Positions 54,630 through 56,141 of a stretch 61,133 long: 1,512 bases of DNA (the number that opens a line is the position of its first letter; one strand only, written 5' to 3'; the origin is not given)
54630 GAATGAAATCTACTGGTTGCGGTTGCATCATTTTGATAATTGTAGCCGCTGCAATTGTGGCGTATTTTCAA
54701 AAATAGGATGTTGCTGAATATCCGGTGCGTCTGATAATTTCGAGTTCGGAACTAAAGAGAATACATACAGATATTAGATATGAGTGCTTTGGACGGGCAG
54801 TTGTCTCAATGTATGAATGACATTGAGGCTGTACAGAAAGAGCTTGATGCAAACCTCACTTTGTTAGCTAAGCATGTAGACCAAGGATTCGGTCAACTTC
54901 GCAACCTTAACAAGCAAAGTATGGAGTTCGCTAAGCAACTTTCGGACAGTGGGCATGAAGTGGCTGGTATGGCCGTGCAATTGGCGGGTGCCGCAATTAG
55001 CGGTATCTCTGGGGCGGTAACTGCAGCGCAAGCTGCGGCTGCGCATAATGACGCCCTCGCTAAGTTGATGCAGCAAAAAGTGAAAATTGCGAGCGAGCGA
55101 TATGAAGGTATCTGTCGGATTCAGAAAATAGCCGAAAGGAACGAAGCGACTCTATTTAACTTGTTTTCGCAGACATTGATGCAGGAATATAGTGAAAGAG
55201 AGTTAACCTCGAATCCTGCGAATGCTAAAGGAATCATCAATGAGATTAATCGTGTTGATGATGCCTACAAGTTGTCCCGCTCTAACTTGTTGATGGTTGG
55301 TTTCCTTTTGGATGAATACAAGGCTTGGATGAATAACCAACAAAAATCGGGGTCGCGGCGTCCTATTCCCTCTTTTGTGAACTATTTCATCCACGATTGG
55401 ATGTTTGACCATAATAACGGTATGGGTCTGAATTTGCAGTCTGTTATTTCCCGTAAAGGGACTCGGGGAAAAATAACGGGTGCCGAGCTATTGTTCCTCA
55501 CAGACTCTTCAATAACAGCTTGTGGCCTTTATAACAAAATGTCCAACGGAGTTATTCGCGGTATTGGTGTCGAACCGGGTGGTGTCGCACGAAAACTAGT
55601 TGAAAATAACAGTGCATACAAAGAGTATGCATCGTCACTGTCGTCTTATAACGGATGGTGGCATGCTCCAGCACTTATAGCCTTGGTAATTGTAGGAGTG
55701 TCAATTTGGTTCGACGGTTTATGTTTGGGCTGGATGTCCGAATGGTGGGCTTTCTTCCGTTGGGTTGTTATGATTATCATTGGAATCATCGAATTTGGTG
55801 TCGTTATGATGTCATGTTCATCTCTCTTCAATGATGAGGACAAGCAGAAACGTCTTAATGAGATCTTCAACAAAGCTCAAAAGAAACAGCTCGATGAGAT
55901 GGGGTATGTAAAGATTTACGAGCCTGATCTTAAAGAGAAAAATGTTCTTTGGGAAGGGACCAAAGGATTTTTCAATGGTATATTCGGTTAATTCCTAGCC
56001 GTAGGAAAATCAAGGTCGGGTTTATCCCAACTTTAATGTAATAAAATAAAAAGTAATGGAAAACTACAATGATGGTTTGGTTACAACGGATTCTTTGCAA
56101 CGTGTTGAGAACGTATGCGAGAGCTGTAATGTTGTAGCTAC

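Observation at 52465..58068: A/T-richer orphan island between galE and an AAA-ATPase/PD-(D/E)XK gene: a 602-aa unknown plus a closed five-gene envelope operon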

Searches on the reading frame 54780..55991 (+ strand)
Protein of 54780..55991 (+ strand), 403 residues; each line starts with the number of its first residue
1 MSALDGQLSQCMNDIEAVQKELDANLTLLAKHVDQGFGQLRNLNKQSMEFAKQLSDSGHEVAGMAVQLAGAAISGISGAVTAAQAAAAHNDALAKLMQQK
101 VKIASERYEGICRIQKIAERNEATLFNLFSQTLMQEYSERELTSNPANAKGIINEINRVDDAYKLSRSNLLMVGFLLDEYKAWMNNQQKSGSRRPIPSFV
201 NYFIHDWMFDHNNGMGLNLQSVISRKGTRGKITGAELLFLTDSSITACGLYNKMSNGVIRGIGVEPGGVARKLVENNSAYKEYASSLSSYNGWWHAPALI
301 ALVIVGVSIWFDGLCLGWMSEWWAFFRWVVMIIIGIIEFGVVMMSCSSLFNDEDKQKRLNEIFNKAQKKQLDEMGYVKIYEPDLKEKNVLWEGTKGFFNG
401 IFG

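Call 3: search_protein_families(library=pfam, proteins=[window:54780-55991:+], max_evalue=1)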
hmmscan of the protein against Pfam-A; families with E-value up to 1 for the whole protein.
window:54780-55991:+ (403 aa): 3 families
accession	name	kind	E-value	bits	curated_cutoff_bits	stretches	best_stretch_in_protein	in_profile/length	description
PF05911.16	FPP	-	0.016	13.9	40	1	2-126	48-173/871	Filament-like plant protein, long coiled-coil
PF24072.1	T7_gp14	-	0.072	13.4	27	1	64-122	5-61/187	T7 virus internal virion protein gp14 family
PF13749.12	HATPase_c_4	-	0.17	12.3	26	1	83-123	34-73/89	Putative ATP-dependent DNA helicase recG C-terminal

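Call 4: search_protein_families(library=padloc, proteins=[window:54780-55991:+], max_evalue=1)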
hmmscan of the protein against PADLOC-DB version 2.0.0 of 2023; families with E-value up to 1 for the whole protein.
window:54780-55991:+ (403 aa): 0 families

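Call 5: search_protein_families(library=ncbifam, proteins=[window:54780-55991:+], max_evalue=1)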
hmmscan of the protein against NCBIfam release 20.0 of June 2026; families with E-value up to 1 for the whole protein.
window:54780-55991:+ (403 aa): 1 family
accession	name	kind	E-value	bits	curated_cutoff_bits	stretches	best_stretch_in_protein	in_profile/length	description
NF045876.1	RnfG_DVU2794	exception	0.11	12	205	1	47-104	131-187/190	RnfABCDGE type electron transport complex subunit G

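Call 6: search_protein_families(library=phrogs, proteins=[window:54780-55991:+], max_evalue=1)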
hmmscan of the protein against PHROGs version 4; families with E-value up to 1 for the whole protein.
window:54780-55991:+ (403 aa): 4 families
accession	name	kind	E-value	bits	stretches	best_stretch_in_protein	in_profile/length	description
phrog_805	-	head and packaging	0.024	15.7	1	62-109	7-54/189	internal virion protein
phrog_2990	-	unknown function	0.096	13.9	1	8-84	45-124/133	-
phrog_10125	-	unknown function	0.12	13.4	1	176-204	13-41/57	-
phrog_658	-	unknown function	0.67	10.4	0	65-95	42-72/161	-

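Call 7: find_encoding_contigs(protein=window:54780-55991:+, flank=10000, max_places=10)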
Protein window:54780-55991:+ (403 aa): no gene with exactly this product is on record in the collection.

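Call 8: find_homologous_proteins(query=window:54780-55991:+, max_evalue=0.01)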
Query window:54780-55991:+ (403 aa): 9 proteins with E <= 0.01 among 5238 candidates.
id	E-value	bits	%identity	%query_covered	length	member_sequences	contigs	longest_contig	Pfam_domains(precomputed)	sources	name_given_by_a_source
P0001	2.5e-268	908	100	100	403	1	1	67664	-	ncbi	-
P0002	3.6e-175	601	67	100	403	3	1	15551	-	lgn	-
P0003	4.2e-173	594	67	100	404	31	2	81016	-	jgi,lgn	-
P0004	9.2e-173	593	66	100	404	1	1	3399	-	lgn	-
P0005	1.2e-170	586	64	100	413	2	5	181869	-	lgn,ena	-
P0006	1.6e-153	530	59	100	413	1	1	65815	-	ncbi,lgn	-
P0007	7.3e-151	521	58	99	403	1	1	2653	-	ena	-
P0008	8.8e-140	484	56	100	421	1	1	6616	-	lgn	-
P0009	8.4e-128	445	52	100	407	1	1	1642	-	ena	-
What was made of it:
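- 9 clusters for C among 5.8e9 proteins (call 8).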

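Call 9: find_encoding_contigs(protein=P0001, flank=10000, max_places=4)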
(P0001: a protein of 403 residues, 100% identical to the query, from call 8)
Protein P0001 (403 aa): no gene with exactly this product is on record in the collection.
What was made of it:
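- Tried and rejected: It was not on record, so the 6.5 kb of the source contig beyond the window could not be read (calls 7, 9).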

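Call 10: find_encoding_contigs(protein=P0005, flank=10000, max_places=5)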
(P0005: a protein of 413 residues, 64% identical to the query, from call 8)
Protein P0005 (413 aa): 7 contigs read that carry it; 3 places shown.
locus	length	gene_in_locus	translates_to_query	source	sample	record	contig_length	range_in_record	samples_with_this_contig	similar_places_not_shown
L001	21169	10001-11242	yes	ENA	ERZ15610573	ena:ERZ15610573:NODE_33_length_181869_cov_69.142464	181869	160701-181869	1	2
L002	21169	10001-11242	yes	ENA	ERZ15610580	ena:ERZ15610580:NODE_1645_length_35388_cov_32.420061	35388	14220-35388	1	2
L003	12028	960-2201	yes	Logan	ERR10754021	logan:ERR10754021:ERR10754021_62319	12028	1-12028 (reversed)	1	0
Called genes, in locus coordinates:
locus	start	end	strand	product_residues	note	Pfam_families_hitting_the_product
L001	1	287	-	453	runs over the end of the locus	PF00924:MS_channel_2nd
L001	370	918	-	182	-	PF03330:DPBB_1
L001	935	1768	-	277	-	PF00677:Lum_binding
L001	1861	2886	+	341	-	PF01063:Aminotran_4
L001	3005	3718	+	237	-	-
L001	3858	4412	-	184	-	-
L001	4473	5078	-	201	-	PF13280:WYL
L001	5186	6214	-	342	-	PF00106:adh_short (weak), PF01073:3Beta_HSD, PF01370:Epimerase, PF02719:Polysacc_synt_2, PF04321:RmlD_sub_bind, PF05368:NmrA (faint), PF07993:NAD_binding_4 (faint), PF16363:GDP_Man_Dehyd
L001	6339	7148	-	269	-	PF08011:PDDEXK_9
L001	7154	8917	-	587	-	-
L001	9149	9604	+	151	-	-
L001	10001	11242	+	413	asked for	-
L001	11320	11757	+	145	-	-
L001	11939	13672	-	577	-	PF09820:AAA-ATPase_like, PF08011:PDDEXK_9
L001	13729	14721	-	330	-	PF13432:TPR_16 (faint), PF24575:TPR_Slam (faint), PF13428:TPR_14 (faint), PF07719:TPR_2 (faint), PF13174:TPR_6 (faint), PF13431:TPR_17 (faint), PF14559:TPR_19 (weak)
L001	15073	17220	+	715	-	PF05656:DUF805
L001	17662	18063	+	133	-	-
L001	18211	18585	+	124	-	PF06803:DUF1232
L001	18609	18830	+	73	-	PF19637:DUF6140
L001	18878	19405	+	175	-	-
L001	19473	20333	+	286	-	-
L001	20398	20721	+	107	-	PF19637:DUF6140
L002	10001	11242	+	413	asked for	-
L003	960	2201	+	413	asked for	-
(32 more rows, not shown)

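Call 11: find_encoding_contigs(protein=P0003, flank=10000, max_places=4)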
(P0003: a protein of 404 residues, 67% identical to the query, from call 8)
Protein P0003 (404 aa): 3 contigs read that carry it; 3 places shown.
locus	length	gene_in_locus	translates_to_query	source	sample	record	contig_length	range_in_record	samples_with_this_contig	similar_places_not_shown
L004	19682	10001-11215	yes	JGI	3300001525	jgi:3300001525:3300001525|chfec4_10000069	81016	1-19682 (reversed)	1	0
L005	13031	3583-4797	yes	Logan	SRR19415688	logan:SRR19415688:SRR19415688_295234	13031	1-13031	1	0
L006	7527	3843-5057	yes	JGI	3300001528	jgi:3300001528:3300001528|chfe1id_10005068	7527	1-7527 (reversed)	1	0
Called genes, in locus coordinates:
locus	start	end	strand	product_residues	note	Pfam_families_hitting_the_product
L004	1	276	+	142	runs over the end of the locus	-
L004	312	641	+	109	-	-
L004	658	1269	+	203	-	-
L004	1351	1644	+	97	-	-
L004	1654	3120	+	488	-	PF00004:AAA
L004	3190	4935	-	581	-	PF09820:AAA-ATPase_like, PF08011:PDDEXK_9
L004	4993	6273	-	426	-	-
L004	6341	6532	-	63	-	-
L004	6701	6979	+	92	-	-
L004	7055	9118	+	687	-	-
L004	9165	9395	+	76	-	-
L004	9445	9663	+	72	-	-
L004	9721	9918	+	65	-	-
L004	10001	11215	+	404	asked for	-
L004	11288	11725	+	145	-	-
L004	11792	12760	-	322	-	PF24575:TPR_Slam (faint), PF13428:TPR_14 (faint), PF13432:TPR_16 (faint), PF14559:TPR_19 (faint), PF07719:TPR_2 (faint)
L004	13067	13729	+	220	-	-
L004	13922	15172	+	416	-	PF05656:DUF805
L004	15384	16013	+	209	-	-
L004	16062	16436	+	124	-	PF06803:DUF1232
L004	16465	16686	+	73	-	PF19637:DUF6140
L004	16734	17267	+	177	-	-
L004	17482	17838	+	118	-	-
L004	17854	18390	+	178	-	PF04542:Sigma70_r2, PF08281:Sigma70_r4_2, PF04545:Sigma70_r4 (weak)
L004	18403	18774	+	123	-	-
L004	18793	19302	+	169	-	-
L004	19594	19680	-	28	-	?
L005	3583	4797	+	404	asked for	-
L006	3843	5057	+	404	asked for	-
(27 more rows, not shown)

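Call 12: find_encoding_contigs(protein=P0006, flank=10000, max_places=4)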
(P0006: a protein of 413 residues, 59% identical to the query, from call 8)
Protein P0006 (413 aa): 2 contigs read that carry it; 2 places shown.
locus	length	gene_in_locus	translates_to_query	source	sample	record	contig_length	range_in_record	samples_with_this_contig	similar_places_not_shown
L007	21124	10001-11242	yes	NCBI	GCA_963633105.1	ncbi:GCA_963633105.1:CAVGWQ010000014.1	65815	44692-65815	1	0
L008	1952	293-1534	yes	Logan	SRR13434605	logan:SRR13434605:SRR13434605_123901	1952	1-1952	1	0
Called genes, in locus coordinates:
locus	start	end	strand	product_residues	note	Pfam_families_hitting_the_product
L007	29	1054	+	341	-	PF01063:Aminotran_4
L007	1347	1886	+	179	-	-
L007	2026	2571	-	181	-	-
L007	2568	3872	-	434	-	PF13734:Inhibitor_I69 (faint), PF01640:Peptidase_C10 (faint)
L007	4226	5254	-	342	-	PF00106:adh_short (weak), PF01073:3Beta_HSD, PF01370:Epimerase, PF02719:Polysacc_synt_2, PF04321:RmlD_sub_bind, PF05368:NmrA (faint), PF07993:NAD_binding_4 (faint), PF16363:GDP_Man_Dehyd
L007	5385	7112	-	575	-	PF09820:AAA-ATPase_like, PF08011:PDDEXK_9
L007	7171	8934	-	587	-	-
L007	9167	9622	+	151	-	-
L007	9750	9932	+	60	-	-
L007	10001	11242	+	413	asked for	-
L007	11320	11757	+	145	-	-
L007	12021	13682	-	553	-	PF09820:AAA-ATPase_like, PF08011:PDDEXK_9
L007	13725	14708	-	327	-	PF24575:TPR_Slam (faint), PF13428:TPR_14 (faint), PF13174:TPR_6 (faint), PF13432:TPR_16 (faint), PF07719:TPR_2 (faint), PF13414:TPR_11 (faint), PF13431:TPR_17 (faint), PF14559:TPR_19 (weak)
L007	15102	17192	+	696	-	PF05656:DUF805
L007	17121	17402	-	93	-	-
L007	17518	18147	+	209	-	-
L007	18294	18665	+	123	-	PF06803:DUF1232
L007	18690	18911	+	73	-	PF19637:DUF6140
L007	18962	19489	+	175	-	-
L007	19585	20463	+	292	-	PF13648:Lipocalin_4 (faint)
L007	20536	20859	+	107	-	PF19637:DUF6140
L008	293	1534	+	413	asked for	-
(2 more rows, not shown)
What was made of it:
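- The surrounding region in relatives is full of small membrane proteins of unknown function (calls 10-12).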

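Call 16: find_related_loci(query=A1, collection=genome_contigs, flank=10000)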
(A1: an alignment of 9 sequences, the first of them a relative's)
Query A1 (403 aa) in genome_contigs; peptide patterns used: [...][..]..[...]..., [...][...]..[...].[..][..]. (x = any residue, [..] = any of these).
215 stretches matched a pattern; 1 encode a relative of the query (tblastn E <= 1e-3); 1 distinct loci.
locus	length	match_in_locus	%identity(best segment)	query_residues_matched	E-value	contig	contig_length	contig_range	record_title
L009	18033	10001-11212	66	1-403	2e-179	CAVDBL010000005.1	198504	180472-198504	Bifidobacteriaceae bacterium isolate H07605-L1_cleanbin_000008 genome assembly, contig: Spades_H07605-L1_contig_17, whol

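Call 23: predict_structure(alignment_id=A1)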
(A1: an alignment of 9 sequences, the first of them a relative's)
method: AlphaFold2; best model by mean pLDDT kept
length: 403 residues; sequences in the alignment: 9
mean_pLDDT: 47.8   pTM: 0.43
mean pLDDT of the five models: 47.8, 45.8, 41.9, 41.0, 39.6
residues with pLDDT >= 90: 0; 70-90: 56; 50-70: 93; < 50: 254
segments of 3 or more residues with pLDDT < 50: 34-82, 193-352, 354-383, 392-403
pLDDT, mean of each block of 10 residues (from residue 1): 68 70 60 49 44 38 31 33 54 70 79 81 74 58 59 66 66 71 68 44 40 38 28 35 40 35 29 32 32 33 30 32 38 43 39 45 39 36 49 42 34
secondary structure, 60 per line:
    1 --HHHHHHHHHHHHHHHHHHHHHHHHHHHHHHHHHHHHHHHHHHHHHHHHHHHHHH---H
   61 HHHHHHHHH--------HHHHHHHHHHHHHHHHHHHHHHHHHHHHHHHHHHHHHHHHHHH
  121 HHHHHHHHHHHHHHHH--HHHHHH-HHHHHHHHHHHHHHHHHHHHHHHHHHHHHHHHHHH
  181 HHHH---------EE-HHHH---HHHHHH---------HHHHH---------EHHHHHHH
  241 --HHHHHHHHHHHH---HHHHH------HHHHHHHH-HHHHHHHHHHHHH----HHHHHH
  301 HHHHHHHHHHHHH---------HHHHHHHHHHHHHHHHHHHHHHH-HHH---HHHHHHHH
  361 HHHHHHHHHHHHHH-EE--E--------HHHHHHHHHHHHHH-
elements in order: H3-56 H60-69 H78-136 H139-144 H146-184 H197-200 H204-209 H219-223 H234-240 H243-254 H258-262 H269-276 H278-290 H295-313 H323-345 H353-374 H389-402
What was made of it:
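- Checked: C has a TM hairpin at 293-351 and a long helical N-terminus (call 23).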

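Call 36: search_solved_structures(query=A1, max_evalue=10, show_alignments=2)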
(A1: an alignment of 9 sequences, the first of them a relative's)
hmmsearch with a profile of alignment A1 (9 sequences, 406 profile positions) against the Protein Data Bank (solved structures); distinct sequences matched with E-value up to 10: 9.
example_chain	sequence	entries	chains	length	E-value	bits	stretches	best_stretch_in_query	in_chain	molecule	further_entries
8a3k_UNK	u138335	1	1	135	0.0023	20.3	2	4-60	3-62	sc-apCC-4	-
6pfp_A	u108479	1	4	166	0.2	13.9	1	11-49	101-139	Myosin-7 fused to GP7 and EB1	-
3oq2_A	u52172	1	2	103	0.53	12.5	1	23-71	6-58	CRISPR-associated protein Cas2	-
5jx1_A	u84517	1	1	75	0.55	12.4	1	5-49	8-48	Chimera protein of Kinesin-like protein KIF3A and Microtubule-associated protein RP/EB fam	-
8d3l_E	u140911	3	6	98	0.85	11.8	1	36-72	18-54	CRISPR-associated endonuclease Cas2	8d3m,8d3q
8d3p_E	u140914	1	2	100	0.87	11.8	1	36-72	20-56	CRISPR-associated endonuclease Cas2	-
4es1_A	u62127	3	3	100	0.89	11.7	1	36-72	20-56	BH0342 protein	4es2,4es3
4hvz_A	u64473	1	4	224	4.1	9.5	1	53-102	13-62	26 kDa periplasmic immunogenic protein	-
9r1n_A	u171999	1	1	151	4.6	9.4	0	7-119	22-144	sc-apCC-4-DPH-2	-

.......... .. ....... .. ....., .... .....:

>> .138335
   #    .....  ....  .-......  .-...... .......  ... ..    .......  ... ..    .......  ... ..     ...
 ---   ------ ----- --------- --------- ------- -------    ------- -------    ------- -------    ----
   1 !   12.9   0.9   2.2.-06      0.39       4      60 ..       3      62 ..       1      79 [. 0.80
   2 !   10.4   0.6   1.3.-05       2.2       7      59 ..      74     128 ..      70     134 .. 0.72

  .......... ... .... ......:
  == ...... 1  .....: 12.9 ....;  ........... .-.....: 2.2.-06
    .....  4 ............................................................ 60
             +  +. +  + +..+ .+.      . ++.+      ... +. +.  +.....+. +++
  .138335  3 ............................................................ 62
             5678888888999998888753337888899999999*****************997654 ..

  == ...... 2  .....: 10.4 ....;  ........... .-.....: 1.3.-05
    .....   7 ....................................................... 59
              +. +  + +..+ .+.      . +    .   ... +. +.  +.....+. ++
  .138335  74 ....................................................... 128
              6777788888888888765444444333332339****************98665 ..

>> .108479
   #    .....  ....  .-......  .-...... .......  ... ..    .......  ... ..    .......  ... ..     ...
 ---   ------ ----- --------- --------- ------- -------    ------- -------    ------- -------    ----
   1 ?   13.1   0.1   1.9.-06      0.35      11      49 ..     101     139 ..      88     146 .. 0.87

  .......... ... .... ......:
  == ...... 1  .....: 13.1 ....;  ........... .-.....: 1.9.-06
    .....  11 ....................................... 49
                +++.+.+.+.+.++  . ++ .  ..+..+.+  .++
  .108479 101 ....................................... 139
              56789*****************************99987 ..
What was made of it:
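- On ClyA-family alpha-pore-forming toxins: No Pfam or PDB sequence hit (calls 3, 36).
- Closest known: ClyA-family alpha-pore-forming toxins. Different: There is no sequence similarity (calls 3, 36).
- The structural matches are not significant, and there is no sequence similarity to ClyA, Hbl, Nhe or Ahl families (calls 3, 36).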

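Call 38: search_protein_families(library=pfam, proteins=[L001:9149-9604:+, L009:7057-9120:+, L009:9166-9396:+, L009:9445-9663:+, L001:17434-18063:+], max_evalue=0.1)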
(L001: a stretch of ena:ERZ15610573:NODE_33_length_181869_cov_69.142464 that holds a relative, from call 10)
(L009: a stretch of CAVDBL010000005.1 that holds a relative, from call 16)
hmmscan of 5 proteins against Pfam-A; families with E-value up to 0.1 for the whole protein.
L001:9149-9604:+ (151 aa): 0 families

L009:7057-9120:+ (687 aa): 1 family
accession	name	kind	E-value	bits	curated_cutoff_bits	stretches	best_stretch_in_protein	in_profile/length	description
PF17675.6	APG6_N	-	0.069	14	45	0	451-494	26-75/132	Apg6 coiled-coil region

L009:9166-9396:+ (76 aa): 1 family
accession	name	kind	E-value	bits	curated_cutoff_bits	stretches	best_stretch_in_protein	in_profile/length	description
PF19893.4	DUF6366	-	0.0092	16.8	27.2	1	22-74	13-68/69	Family of unknown function (DUF6366)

L009:9445-9663:+ (72 aa): 2 families
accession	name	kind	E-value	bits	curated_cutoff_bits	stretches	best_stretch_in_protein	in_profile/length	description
PF13273.12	DUF4064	-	0.018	15.7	32.1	1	6-67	17-76/102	Protein of unknown function (DUF4064)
PF14325.12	DUF4383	-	0.038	14.7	27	0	45-68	70-93/125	Domain of unknown function (DUF4383)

L001:17434-18063:+ (209 aa): 1 family
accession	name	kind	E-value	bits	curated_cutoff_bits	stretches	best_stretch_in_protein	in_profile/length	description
PF03167.25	UDG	-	0.027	15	24.3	1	99-195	49-122/141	Uracil DNA glycosylase superfamily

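Call 63: find_related_loci(query=A1, collection=viral_contigs, flank=8000)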
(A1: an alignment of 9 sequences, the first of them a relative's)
Query A1 (403 aa) in viral_contigs; peptide patterns used: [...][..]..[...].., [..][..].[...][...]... (x = any residue, [..] = any of these).
85 stretches matched a pattern, but none encodes a relative of the query by tblastn (E <= 1e-3).

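Call 65: find_related_loci(query=A1, collection=metagenome_contigs, flank=10000)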
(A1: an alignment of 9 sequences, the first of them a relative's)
Query A1 (403 aa) in metagenome_contigs; peptide patterns used: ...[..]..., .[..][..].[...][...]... (x = any residue, [..] = any of these).
351 stretches matched a pattern; 1 encode a relative of the query (tblastn E <= 1e-3); 1 distinct loci.
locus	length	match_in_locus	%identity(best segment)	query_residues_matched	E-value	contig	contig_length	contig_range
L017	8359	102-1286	41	5-403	2e-94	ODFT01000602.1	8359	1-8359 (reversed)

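Call 66: search_dna_similar(query=window:54780-55988:+, collection=plasmids, mode=protein, max_evalue=0.001)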
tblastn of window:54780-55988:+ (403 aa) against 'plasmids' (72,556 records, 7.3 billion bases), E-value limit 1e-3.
No match.

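Call 69: search_protein_families(library=pfam, proteins=[L017:1872-2396:+, L017:2475-3419:+, L017:6220-6549:-, L017:1282-1836:+, L001:4473-5078:-, L001:3858-4412:-, L001:3005-3718:+], max_evalue=0.01)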
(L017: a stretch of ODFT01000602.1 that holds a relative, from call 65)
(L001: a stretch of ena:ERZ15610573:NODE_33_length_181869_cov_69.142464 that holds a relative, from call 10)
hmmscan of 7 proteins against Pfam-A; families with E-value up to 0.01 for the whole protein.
L017:1872-2396:+ (174 aa): 1 family
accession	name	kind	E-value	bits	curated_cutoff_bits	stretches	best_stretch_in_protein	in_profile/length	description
PF14411.12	LHH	-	4e-18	65.8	23.3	1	86-161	1-75/76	A nuclease of the HNH/ENDO VII superfamily with conserved LHH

L017:2475-3419:+ (314 aa): 2 families
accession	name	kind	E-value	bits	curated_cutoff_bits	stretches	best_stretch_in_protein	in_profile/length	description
PF13280.12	WYL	-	2.5e-12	47.1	21.8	1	118-182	3-68/70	WYL domain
PF25583.1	WCX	-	6.9e-07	30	23.9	1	216-294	3-76/76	WCX domain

L017:6220-6549:- (109 aa): 1 family
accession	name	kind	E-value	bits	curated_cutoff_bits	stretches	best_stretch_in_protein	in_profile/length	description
PF07751.16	Abi_2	-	2.6e-16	60.9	25.6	1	39-104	1-64/184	Abi-like protein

L017:1282-1836:+ (184 aa): 1 family
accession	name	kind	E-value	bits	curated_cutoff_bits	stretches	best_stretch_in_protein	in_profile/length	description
PF19174.5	DUF5856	-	0.0081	17.6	34.6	0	126-176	13-66/94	Family of unknown function (DUF5856)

L001:4473-5078:- (201 aa): 1 family
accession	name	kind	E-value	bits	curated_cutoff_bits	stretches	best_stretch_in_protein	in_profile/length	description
PF13280.12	WYL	-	2.7e-12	46.9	21.8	1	6-68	5-68/70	WYL domain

L001:3858-4412:- (184 aa): 0 families

L001:3005-3718:+ (237 aa): 1 family
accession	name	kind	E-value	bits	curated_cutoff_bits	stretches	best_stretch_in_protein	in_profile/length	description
PF24123.1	Myosin_VII_N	-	0.0027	18.1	27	0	35-62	17-44/53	Myosin VII N-terminal beta barrel domain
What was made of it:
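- An LHH toxin-type nuclease lies next to C-D in L017 (call 69).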

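Call 78: fold_search(model_id=the predicted structure, library=pdb)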
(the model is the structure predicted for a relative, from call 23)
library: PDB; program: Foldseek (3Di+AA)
matches with E <= 10: 395; with E <= 0.001: 0
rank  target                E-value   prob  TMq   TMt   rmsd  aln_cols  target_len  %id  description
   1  6h2d_R                4.1e-01  0.69  0.21  0.37  11.3       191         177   13  Structure of the soluble AhlC of the tripartite alpha-pore forming toxin, AHL, from Aeromonas hydrophila. (released 2019-07-10)
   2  2x3v_B                4.4e-01  0.13  0.12  0.16  34.9       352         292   12  Structure of The F-BAR Domain of Mouse Syndapin I (released 2010-04-07)
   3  6djl_E                4.9e-01  0.25  0.16  0.25  25.5       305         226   11  Crystal structure of the Rab11 GEF SH3BP5 bound to nucleotide free Rab11A (released 2018-09-26)
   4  3hai_C                6.1e-01  0.08  0.12  0.15  34.3       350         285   13  Crystal structure of human PACSIN1 F-BAR domain (P21 lattice) (released 2009-06-16)
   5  3q84_H                6.3e-01  0.09  0.12  0.15  34.7       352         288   12  Crystal structure of human PACSIN 1 F-BAR domain (released 2012-02-22)
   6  6grj_A                6.6e-01  0.08  0.10  0.12  38.3       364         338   10  Structure of the AhlB pore of the tripartite alpha-pore forming toxin, AHL, from Aeromonas hydrophila. (released 2019-07-03)
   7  9mg8_B                6.9e-01  0.16  0.16  0.17  25.0       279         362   15  Crystal Structure of b-iTHR-110 (released 2025-12-17)
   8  6h2f_G                7.2e-01  0.06  0.09  0.10  38.7       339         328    9  Structure of the pre-pore AhlB of the tripartite alpha-pore forming toxin, AHL, from Aeromonas hydrophila. (released 2019-07-10)
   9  6grj_H                7.6e-01  0.08  0.10  0.12  37.5       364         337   10  Structure of the AhlB pore of the tripartite alpha-pore forming toxin, AHL, from Aeromonas hydrophila. (released 2019-07-03)
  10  7nyw_B                7.9e-01  0.21  0.21  0.10  43.9       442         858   11  Cryo-EM structure of the MukBEF-MatP-DNA head module (released 2021-07-07)
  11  7nmq                  8.7e-01  0.14  0.16  0.18  21.9       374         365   11  Bacillus cereus HblL1 toxin component (released 2021-04-07)
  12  6grj_E                8.7e-01  0.07  0.11  0.12  38.3       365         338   10  Structure of the AhlB pore of the tripartite alpha-pore forming toxin, AHL, from Aeromonas hydrophila. (released 2019-07-03)
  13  6ixv_D                9.0e-01  0.12  0.11  0.18  24.5       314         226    9  Crystal structure of SH3BP5-Rab11a (released 2019-03-20)
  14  9qxt_A                9.0e-01  0.08  0.11  0.06  40.7       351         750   12  E. coli JetABC dimer in the DNA boarding-holding state (released 2025-10-01)
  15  2x3v_A                9.0e-01  0.07  0.12  0.13  35.7       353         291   12  Structure of The F-BAR Domain of Mouse Syndapin I (released 2010-04-07)
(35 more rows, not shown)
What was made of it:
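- On ClyA-family alpha-pore-forming toxins: Foldseek gives E >= 0.4 on a model with pLDDT 48 (calls 23, 78).
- Closest known: ClyA-family alpha-pore-forming toxins. Same: These toxins are the top Foldseek matches of the C model (call 78).
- The top Foldseek matches of the C model are AhlC, AhlB and HblL1 alpha-pore-forming toxins (call 78). The top Foldseek matches are tripartite alpha-PFT components (call 78).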
